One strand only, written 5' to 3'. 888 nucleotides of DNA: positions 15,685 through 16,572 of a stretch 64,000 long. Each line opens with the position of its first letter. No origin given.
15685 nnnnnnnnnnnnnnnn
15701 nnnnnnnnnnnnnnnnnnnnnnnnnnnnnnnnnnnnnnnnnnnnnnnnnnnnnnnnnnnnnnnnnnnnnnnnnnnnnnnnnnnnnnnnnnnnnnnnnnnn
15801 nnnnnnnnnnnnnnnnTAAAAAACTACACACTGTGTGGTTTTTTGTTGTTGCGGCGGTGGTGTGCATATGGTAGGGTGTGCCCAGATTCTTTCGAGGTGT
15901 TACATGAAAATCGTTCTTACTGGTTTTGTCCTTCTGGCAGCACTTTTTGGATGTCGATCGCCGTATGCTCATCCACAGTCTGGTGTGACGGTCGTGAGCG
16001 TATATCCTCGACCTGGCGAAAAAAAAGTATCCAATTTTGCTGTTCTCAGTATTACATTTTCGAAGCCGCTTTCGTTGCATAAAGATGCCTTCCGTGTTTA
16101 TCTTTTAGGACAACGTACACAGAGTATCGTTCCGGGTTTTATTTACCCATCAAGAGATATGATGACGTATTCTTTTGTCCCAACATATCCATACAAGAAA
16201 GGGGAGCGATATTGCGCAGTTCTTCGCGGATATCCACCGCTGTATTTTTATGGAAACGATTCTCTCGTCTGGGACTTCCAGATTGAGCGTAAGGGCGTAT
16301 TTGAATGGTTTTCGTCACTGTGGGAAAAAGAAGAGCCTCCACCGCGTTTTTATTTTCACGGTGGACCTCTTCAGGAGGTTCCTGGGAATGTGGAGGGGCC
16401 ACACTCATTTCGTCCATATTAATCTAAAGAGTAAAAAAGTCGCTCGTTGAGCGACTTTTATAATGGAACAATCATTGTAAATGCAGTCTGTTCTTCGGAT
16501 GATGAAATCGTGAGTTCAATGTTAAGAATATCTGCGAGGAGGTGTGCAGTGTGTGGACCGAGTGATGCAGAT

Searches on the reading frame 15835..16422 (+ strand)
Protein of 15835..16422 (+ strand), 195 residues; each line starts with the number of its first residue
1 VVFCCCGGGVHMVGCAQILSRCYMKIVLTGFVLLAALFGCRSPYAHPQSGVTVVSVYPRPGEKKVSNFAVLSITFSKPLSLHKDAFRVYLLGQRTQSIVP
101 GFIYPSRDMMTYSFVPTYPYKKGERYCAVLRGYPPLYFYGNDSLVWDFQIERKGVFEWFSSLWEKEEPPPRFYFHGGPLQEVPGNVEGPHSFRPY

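Call 47: search_protein_families(library=pfam, proteins=[window:15835-16422:+], max_evalue=0.001)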
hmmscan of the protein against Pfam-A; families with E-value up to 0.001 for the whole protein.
window:15835-16422:+ (195 aa): 1 family
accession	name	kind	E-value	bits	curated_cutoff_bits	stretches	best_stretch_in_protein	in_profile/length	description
PF13205.12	Big_5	-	0.00081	20.5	23.6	0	50-130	4-83/105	Bacterial Ig-like domain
